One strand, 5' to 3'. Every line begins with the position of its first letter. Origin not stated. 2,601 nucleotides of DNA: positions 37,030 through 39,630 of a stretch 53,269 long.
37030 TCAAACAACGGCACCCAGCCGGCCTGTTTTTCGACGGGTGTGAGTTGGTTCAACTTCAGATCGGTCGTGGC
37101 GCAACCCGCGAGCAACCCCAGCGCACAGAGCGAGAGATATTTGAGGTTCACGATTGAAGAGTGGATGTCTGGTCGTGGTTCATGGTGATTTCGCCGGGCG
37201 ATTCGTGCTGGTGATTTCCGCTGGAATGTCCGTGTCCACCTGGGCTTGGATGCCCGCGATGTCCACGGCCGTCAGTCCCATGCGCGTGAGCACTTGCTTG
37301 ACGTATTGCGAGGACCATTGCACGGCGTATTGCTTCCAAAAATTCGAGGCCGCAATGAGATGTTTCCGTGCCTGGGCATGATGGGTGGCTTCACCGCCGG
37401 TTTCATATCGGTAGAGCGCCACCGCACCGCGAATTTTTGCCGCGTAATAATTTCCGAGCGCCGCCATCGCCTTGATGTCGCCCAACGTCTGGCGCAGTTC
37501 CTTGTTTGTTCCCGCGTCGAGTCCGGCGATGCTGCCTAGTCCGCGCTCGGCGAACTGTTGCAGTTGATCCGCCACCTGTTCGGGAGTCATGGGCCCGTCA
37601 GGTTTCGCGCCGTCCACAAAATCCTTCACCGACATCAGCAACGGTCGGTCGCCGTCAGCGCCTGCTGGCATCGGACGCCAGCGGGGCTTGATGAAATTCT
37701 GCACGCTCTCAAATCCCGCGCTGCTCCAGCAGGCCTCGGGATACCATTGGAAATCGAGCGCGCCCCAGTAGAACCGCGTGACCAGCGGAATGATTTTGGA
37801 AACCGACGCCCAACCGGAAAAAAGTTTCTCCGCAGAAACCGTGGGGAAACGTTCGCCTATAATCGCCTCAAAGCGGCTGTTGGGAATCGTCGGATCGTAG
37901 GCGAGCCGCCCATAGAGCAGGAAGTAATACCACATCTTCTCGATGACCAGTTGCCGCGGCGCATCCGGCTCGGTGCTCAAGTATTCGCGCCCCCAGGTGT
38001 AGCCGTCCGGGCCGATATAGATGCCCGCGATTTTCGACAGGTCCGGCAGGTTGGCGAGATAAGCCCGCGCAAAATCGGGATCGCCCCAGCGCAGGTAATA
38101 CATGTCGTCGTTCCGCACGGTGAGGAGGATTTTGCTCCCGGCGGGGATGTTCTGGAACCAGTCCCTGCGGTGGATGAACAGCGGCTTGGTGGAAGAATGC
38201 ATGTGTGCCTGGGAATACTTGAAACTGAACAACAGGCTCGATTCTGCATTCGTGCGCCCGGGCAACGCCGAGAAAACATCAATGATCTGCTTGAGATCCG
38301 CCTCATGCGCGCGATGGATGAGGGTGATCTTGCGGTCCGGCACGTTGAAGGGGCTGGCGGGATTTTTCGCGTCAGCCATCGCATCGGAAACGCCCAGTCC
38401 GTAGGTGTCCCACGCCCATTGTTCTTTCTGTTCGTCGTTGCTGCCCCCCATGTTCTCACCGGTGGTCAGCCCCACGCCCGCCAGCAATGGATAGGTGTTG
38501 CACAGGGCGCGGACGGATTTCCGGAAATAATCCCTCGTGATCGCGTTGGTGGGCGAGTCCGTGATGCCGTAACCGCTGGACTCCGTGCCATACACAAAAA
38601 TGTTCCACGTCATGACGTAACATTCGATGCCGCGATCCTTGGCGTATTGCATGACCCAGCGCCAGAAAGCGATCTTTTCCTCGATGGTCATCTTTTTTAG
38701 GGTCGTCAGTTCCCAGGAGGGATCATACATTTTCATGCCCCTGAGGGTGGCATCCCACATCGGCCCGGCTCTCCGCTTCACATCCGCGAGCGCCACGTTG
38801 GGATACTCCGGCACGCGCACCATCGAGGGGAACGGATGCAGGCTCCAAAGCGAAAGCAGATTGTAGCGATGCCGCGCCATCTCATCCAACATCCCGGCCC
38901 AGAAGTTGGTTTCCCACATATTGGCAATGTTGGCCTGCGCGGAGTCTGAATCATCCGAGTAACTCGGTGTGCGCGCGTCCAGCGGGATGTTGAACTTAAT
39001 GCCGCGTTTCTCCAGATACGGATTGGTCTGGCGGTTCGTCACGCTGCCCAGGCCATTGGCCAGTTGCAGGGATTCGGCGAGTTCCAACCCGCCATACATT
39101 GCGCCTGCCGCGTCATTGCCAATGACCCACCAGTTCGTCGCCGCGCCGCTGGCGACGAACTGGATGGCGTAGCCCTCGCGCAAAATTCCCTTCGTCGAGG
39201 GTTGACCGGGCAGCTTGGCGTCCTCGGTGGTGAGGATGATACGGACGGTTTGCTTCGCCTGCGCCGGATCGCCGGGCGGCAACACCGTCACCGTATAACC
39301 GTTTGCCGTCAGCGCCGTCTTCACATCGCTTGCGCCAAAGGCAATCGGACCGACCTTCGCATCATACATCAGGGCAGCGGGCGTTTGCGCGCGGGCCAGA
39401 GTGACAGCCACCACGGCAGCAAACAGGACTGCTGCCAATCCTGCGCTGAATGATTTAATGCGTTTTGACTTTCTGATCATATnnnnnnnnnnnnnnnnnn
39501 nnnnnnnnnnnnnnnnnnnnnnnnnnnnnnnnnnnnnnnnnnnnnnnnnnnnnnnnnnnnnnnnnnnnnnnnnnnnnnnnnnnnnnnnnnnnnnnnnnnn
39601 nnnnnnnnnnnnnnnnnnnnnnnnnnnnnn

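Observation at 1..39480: Eight-fold expansion of an uncharacterised secreted glycosidase-like family (candidate new CAZyme-type family)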

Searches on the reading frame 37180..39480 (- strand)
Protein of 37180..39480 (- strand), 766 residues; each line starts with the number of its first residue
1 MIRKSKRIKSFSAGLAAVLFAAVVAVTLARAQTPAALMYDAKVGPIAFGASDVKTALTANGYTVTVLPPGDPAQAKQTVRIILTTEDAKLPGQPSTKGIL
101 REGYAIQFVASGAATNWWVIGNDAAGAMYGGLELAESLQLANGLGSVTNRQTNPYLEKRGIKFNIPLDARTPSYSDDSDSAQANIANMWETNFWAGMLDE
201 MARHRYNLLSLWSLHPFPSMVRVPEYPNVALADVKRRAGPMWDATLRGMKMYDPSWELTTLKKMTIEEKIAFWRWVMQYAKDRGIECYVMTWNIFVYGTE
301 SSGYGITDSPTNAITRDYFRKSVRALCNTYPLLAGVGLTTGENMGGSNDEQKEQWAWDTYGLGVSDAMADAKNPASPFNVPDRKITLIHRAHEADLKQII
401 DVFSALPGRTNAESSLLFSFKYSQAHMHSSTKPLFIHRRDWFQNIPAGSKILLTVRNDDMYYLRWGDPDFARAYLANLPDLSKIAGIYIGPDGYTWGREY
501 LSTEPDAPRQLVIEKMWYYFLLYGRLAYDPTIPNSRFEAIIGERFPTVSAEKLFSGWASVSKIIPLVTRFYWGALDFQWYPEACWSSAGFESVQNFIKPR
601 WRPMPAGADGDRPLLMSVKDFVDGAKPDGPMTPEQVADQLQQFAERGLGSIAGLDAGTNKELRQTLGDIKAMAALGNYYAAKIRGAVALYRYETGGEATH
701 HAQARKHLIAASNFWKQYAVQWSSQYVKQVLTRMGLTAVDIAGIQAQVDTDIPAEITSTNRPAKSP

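Call 3: search_protein_families(library=pfam, proteins=[window:37180-39480:-], max_evalue=0.01)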
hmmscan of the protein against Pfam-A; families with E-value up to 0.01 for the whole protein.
window:37180-39480:- (766 aa): 0 families

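Call 6: search_protein_families(library=ncbifam, proteins=[window:37180-39480:-], max_evalue=0.1)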
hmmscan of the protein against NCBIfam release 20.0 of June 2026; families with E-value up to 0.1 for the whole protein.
window:37180-39480:- (766 aa): 1 family
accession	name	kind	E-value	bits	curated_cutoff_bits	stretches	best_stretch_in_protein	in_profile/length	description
NF049878.1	AlphGalctur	equivalog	1.8e-30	105.7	1300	3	38-228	15-209/901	alpha-d-galacturonidase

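Call 11: find_homologous_proteins(query=window:37180-39480:-)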
Query window:37180-39480:- (766 aa): 3956 proteins with E <= 0.001 among 8000 candidates; the best 120 are listed.
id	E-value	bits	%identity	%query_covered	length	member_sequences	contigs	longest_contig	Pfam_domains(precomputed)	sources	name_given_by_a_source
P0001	0.0e+0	1612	89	100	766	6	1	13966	-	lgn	-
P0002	0.0e+0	1571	87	100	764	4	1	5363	-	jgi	jgi:hypothetical protein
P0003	0.0e+0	1547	86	99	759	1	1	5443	-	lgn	-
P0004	0.0e+0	1530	86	98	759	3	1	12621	-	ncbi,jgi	jgi:hypothetical protein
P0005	0.0e+0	1523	87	97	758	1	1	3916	-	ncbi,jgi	jgi:hypothetical protein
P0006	0.0e+0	1523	85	100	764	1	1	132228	-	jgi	jgi:hypothetical protein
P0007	0.0e+0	1514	85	99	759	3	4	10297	-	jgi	jgi:hypothetical protein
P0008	0.0e+0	1510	85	98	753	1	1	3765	-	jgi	jgi:hypothetical protein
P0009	0.0e+0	1507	85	97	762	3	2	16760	-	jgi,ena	-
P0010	0.0e+0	1506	85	100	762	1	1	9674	-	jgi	jgi:hypothetical protein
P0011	0.0e+0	1497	86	98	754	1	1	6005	-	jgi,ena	jgi:hypothetical protein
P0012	0.0e+0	1495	84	99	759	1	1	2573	-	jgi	jgi:hypothetical protein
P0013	0.0e+0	1494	84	99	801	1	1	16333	-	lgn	-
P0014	0.0e+0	1490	83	100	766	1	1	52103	-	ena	-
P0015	0.0e+0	1488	82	99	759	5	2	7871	-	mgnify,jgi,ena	mgnify:CR=1 FL=1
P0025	0.0e+0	1270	72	98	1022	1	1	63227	-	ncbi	-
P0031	0.0e+0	1173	67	98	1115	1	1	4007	PF17957.8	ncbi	-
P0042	0.0e+0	1069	62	97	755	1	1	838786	-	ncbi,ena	-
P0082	1.2e-294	997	59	97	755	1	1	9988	-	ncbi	-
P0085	5.4e-292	989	60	94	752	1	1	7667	-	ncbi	-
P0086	1.1e-291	988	58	98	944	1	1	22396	PF17957.8,PF03648.20,PF00041.28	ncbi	-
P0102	5.6e-283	959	56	97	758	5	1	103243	-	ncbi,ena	-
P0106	2.4e-281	953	57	97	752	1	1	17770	-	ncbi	ncbi:MAG: carbohydrate-binding family 6 protein [Vicinamibacteraceae bacterium]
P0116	1.0e-277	942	58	93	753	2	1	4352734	-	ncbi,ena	-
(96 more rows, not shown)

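Call 25: find_related_loci(query=A3, collection=genome_contigs, flank=10000)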
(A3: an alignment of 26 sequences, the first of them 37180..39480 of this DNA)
Query A3 (766 aa) in genome_contigs; peptide patterns used: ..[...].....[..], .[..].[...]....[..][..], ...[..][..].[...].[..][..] (x = any residue, [..] = any of these).
597 stretches matched a pattern (row limit reached: there are more); 569 encode a relative of the query (tblastn E <= 1e-3); the best 80 are kept; 80 distinct loci.
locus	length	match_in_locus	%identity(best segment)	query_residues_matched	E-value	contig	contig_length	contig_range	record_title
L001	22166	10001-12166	77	37-758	0e+0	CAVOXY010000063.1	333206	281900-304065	MAG: uncultured Planctomycetota bacterium isolate MFD09964.bin.2.83 genome assembly, contig: contig_7409, whole genome s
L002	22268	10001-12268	61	3-756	0e+0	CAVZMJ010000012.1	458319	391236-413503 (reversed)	MAG: uncultured Acidobacteriota bacterium isolate MFD02242.bin.2.7 genome assembly, contig: contig_22926, whole genome s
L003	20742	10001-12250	62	8-753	0e+0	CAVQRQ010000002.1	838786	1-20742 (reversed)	MAG: uncultured Acidobacteriota bacterium isolate MFD09779.bin.2.167 genome assembly, contig: contig_16390, whole genome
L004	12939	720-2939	58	20-753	0e+0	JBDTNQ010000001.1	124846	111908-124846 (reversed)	MAG: Acidobacteriota bacterium isolate cluster3_bin.154 NODE_197_length_124846_cov_15.517281, whole genome shotgun seque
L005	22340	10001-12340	55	15-765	0e+0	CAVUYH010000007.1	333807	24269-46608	MAG: uncultured Acidobacteriaceae bacterium isolate MFD05705.bin.1.223 genome assembly, contig: contig_29795, whole geno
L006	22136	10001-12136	58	47-756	0e+0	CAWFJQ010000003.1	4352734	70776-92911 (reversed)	MAG: Vicinamibacterales bacterium isolate MFD04651.bin.2.36 genome assembly, contig: contig_488, whole genome shotgun se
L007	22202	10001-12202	61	14-756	0e+0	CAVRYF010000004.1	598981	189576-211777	MAG: uncultured Acidobacteriota bacterium isolate MFD02242.bin.2.257 genome assembly, contig: contig_12679, whole genome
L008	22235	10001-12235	56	13-756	0e+0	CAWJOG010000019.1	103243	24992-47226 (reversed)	MAG: Vicinamibacterales bacterium isolate MFD02840.bin.2.32 genome assembly, contig: contig_69392, whole genome shotgun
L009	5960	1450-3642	53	29-754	0e+0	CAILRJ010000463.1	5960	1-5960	MAG: uncultured Burkholderiales bacterium isolate LinL2_bin-0412 genome assembly, contig: bin-0412:463/474, whole genome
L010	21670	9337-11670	55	16-759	0e+0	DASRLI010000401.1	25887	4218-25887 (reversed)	MAG TPA_asm: Terracidiphilus sp. isolate SMAG_U10184 k141_819724, whole genome shotgun sequence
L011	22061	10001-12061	54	88-766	0e+0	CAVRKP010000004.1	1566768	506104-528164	MAG: Vicinamibacterales bacterium isolate MFD01275.bin.2.21 genome assembly, contig: contig_2538, whole genome shotgun s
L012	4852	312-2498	46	15-752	0e+0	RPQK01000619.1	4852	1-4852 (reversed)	MAG: Acidobacteria bacterium isolate metabat2.299 metabat2.299_Contig_430773, whole genome shotgun sequence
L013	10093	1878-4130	45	5-751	0e+0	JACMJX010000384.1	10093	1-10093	MAG: Chitinophagaceae bacterium isolate ES-bin-184 ES-bin-184-contig-k141_13169083, whole genome shotgun sequence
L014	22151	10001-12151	45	28-752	0e+0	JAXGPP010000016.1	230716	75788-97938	MAG: Thermoguttaceae bacterium isolate AnMBR.bin305 bin305_16, whole genome shotgun sequence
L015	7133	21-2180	44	37-752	0e+0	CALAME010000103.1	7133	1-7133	MAG TPA_asm: uncultured Paenibacillaceae bacterium isolate SRR6713629_bin.25_CONCOCT_v1.1_MAG genome assembly, contig: E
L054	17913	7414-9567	43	6-752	0e+0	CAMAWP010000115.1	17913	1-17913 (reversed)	MAG: Akkermansia muciniphila isolate MaH-09apr19-44 genome assembly, contig: MaH-09apr19-C7650, whole genome shotgun seq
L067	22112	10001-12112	43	6-752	0e+0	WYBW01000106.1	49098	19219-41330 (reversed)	MAG: Verrucomicrobiia bacterium isolate VER1 k127_371661, whole genome shotgun sequence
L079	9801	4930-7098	43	18-752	2e-179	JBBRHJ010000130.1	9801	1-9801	MAG: Bacteroidales bacterium isolate Co_metawrap_2699 Cmw_2699_k141_27511182_length_9801_cov_13.9892, whole genome shotg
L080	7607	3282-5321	45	41-752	4e-180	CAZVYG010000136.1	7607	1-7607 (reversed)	MAG TPA_asm: uncultured Verrucomicrobiota bacterium isolate binchicken_co107_410 genome assembly, contig: NODE_20584_len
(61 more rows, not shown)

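Call 26: predict_structure(alignment_id=A3)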
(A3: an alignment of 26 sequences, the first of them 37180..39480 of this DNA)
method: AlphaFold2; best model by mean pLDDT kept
length: 766 residues; sequences in the alignment: 26
mean_pLDDT: 86.1   pTM: 0.88
mean pLDDT of the five models: 86.1, 82.8, 82.2, 81.8, 79.2
residues with pLDDT >= 90: 427; 70-90: 229; 50-70: 85; < 50: 25
segments of 3 or more residues with pLDDT < 50: 1-12, 25-30, 764-766
pLDDT, mean of each block of 10 residues (from residue 1): 39 52 47 89 98 95 96 94 97 94 95 94 96 93 83 90 77 69 77 92 84 62 86 77 60 77 87 95 93 69 81 91 95 90 75 92 97 96 92 79 91 88 79 74 83 82 93 92 86 71 87 91 94 95 96 98 93 67 86 91 85 93 84 97 99 96 97 98 98 95 98 98 90 72 95 84 52
secondary structure, 60 per line:
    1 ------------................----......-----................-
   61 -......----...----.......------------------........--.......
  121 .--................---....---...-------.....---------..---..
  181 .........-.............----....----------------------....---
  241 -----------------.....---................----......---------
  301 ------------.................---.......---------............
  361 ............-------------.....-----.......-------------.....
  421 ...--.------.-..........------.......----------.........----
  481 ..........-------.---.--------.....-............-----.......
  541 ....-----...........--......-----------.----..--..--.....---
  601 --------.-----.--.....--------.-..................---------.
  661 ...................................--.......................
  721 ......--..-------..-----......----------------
elements in order (helices of 4 or more, strands of 3 or more residues): H13-28 E33-38 H44-59 E62-67 E79-85 E104-111 E114-121 H124-139 H143-146 E150-152 E160-164 H179-189 H191-203 E208-211 E234-237 E258-262 H266-281 E286-291 H313-329 E333-339 H349-372 E386-390 H396-402 E416-423 H435-444 E451-457 H468-476 E484-490 H512-515 H517-528 H534-544 H550-560 H563-568 H593-597 H618-622 H633-650 H660-695 H698-725 H745-750

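Call 28: fold_search(model_id=the predicted structure, library=pdb)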
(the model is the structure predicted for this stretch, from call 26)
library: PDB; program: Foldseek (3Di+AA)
matches with E <= 10: 708; with E <= 0.001: 95
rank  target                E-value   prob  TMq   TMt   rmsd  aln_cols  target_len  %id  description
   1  6hzg                  1.5e-29  1.00  0.71  0.78   5.5       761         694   18  BP0997, GH138 enzyme targeting pectin rhamnogalacturonan II (released 2019-03-20)
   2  6hze_B                1.5e-29  1.00  0.68  0.61   5.9       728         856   18  BP0997, GH138 enzyme targeting pectin rhamnogalacturonan II (released 2019-03-20)
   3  6hzf_A                4.9e-29  1.00  0.70  0.63   5.6       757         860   17  BP0997, GH138 enzyme targeting pectin rhamnogalacturonan II (released 2019-03-20)
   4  6hze_A                7.2e-28  1.00  0.69  0.62   5.9       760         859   18  BP0997, GH138 enzyme targeting pectin rhamnogalacturonan II (released 2019-03-20)
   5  6hzf_B                7.5e-28  1.00  0.69  0.63   5.7       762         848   18  BP0997, GH138 enzyme targeting pectin rhamnogalacturonan II (released 2019-03-20)
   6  1k9e                  3.1e-13  1.00  0.45  0.50   9.3       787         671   13  Crystal structure of a mutated family-67 alpha-D-glucuronidase (E285N) from Bacillus stearothermophilus T-6, complexed w (released 2002-10-29)
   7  1k9d                  4.0e-13  1.00  0.46  0.51   9.3       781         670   13  The 1.7 A crystal structure of alpha-D-glucuronidase, a family-67 glycoside hydrolase from Bacillus stearothermophilus T (released 2002-10-29)
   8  7khv_B                9.8e-13  1.00  0.43  0.53  10.3       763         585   10  CpOGA IN COMPLEX WITH LIGAND 54 (released 2020-12-02)
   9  1mqr                  1.4e-12  1.00  0.46  0.52   9.8       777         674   11  THE CRYSTAL STRUCTURE OF ALPHA-D-GLUCURONIDASE (E386Q) FROM BACILLUS STEAROTHERMOPHILUS T-6 (released 2003-09-17)
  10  1mqq                  1.6e-12  1.00  0.47  0.52   9.2       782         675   13  THE CRYSTAL STRUCTURE OF ALPHA-D-GLUCURONIDASE FROM BACILLUS STEAROTHERMOPHILUS T-1 COMPLEXED WITH GLUCURONIC ACID (released 2003-09-17)
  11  1mqp                  2.0e-12  1.00  0.46  0.52   9.1       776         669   13  THE CRYSTAL STRUCTURE OF ALPHA-D-GLUCURONIDASE FROM BACILLUS STEAROTHERMOPHILUS T-6 (released 2003-09-23)
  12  7khv_A                3.0e-12  1.00  0.39  0.48  11.8       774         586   10  CpOGA IN COMPLEX WITH LIGAND 54 (released 2020-12-02)
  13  1l8n_A                3.6e-12  1.00  0.46  0.52   9.6       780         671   12  The 1.5A crystal structure of alpha-D-glucuronidase from Bacillus stearothermophilus T-1, complexed with 4-O-methyl-gl (released 2003-03-21)
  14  2v5d                  4.1e-12  1.00  0.43  0.46   9.1       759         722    9  Structure of a Family 84 Glycoside Hydrolase and a Family 32 Carbohydrate-Binding Module in Tandem from Clostridium perf (released 2009-01-27)
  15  2yds_A                9.8e-12  1.00  0.43  0.54   9.4       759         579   10  CpOGA D298N in complex with TAB1-derived O-GlcNAc peptide (released 2012-03-14)
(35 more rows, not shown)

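Call 29: search_protein_representatives(alignment_id=A2)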
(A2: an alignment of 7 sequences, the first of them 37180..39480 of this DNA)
Query: 7 sequences, 729 profile positions. Proteins with E-value up to 0.001 (for the whole library): 3381; up to 1e-10: 2200; up to 1e-30: 954. The best 150 are listed.
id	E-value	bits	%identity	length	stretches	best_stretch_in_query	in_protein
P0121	0.0e+00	1244.1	-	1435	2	10-714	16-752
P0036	1.7e-293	991.9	-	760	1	10-703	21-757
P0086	2.9e-282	954.8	-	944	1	5-705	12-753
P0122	4.0e-274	927.9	-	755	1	1-715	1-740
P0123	3.2e-244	829.0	-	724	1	29-707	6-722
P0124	2.7e-242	822.7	-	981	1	90-724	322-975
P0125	4.9e-242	821.8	-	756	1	89-715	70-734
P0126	7.3e-234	794.8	-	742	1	22-708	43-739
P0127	1.8e-233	793.5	-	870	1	13-707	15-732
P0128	1.2e-232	790.8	-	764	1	6-708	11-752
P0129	1.2e-230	784.1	-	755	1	6-707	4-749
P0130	3.9e-230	782.4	-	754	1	11-718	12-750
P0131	5.5e-230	782.0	-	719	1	27-707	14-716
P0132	2.2e-229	780.0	-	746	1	22-703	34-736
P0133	4.4e-229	779.0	-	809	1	10-707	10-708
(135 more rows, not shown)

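Call 38: find_encoding_contigs(protein=window:37180-39480:-, flank=10000, max_places=3)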
Protein window:37180-39480:- (766 aa): no gene with exactly this product is on record in the collection.

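Call 46: search_protein_families(library=pfam, proteins=[L079:197-1477:+, L079:1833-3698:+, L079:3815-4879:+, L013:3-1826:+, L013:6415-7173:-, L013:7240-8148:+, L013:8344-9654:+, L067:12271-14532:+, L067:15592-17619:+, L067:17650-19476:+], max_evalue=0.001)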
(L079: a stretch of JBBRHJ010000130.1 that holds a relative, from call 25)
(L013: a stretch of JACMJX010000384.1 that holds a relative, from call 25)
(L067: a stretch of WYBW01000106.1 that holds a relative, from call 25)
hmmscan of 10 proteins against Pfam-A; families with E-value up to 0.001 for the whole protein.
L079:197-1477:+ (426 aa): 1 family
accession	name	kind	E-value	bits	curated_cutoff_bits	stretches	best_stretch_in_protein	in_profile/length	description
PF05426.18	Alginate_lyase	-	1.5e-70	238.2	22.2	1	85-364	2-275/275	Alginate lyase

L079:1833-3698:+ (621 aa): 1 family
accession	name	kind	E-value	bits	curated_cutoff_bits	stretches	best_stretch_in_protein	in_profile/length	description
PF18998.6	Flg_new_2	-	0.0008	19.8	23.6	0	536-616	3-71/73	Divergent InlB B-repeat domain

L079:3815-4879:+ (354 aa): 1 family
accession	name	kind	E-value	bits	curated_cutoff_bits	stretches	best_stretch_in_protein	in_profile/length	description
PF07676.18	PD40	-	4.4e-05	23.8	20.9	0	44-59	12-27/38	WD40-like Beta Propeller Repeat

L013:3-1826:+ (607 aa): 4 families
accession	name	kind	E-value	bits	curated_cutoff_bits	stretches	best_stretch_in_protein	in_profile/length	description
PF14871.12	GHL6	-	3.5e-15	56.8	35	1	2-81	50-132/132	Hypothetical glycosyl hydrolase 6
PF02638.21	GHL10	-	2.6e-07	30.5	27.9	1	1-156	75-225/311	Glycosyl hydrolase-like 10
PF08532.16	Glyco_hydro_42M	-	3.7e-05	23.8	25.8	1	324-372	50-98/207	Beta-galactosidase trimerisation domain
PF02449.21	Glyco_hydro_42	-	0.00014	21.7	21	0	25-109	76-157/376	Beta-galactosidase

L013:6415-7173:- (252 aa): 2 families
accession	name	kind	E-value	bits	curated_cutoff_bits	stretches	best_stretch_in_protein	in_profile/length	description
PF14833.11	NAD_binding_11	-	1.7e-41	141.7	30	1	115-235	1-122/122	NAD-binding of NADP-dependent 3-hydroxyisobutyrate dehydrogenase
PF03446.21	NAD_binding_2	-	1.9e-25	90.2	21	1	18-110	65-158/161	NAD binding domain of 6-phosphogluconate dehydrogenase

L013:7240-8148:+ (302 aa): 2 families
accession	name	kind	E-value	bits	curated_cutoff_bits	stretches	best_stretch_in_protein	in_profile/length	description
PF14236.12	DruA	-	6.5e-43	147.4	27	1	65-266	2-226/297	Druantia protein DruA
PF25680.1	Mom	-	0.00055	20.1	27.1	0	215-261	89-136/202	Mom protein family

L013:8344-9654:+ (436 aa): 1 family
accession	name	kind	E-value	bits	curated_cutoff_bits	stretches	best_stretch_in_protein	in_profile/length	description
PF13808.11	DDE_Tnp_1_assoc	-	3.9e-09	36.9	32.3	1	9-91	4-84/88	DDE_Tnp_1-associated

L067:12271-14532:+ (753 aa): 4 families
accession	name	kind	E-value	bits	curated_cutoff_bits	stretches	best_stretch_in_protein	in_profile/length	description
PF00703.27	Glyco_hydro_2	-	1.2e-11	45.7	23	1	221-322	3-109/109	Glycosyl hydrolases family 2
PF02836.23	Glyco_hydro_2_C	-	5.6e-08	32.7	21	1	334-480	9-157/302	Glycosyl hydrolases family 2, TIM barrel domain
PF02837.24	Glyco_hydro_2_N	-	4.3e-05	23.9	28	1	37-214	2-166/169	Glycosyl hydrolases family 2, sugar binding domain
PF22666.2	Glyco_hydro_2_N2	-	0.00024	21.6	27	1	112-182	46-118/167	Glycosyl hydrolase 2 galactose-binding domain-like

L067:15592-17619:+ (675 aa): 2 families
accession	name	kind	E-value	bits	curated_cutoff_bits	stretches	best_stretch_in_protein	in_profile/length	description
PF16586.11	DUF5060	-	7.4e-18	65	27.2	1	28-95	2-69/70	Domain of unknown function (DUF5060)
PF13204.13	Apiosidase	-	5.6e-05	23.3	26.5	1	200-384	78-272/320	Apiosidase-like, catalytic domain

L067:17650-19476:+ (608 aa): 2 families
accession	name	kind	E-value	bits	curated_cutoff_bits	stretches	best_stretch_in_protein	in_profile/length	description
PF00884.28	Sulfatase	-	2.7e-57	194.8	25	1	42-349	1-301/301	Sulfatase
PF16347.10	SGSH_C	-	9.2e-06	26.3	29.3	1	311-393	15-96/154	N-sulphoglucosamine sulphohydrolase, C-terminal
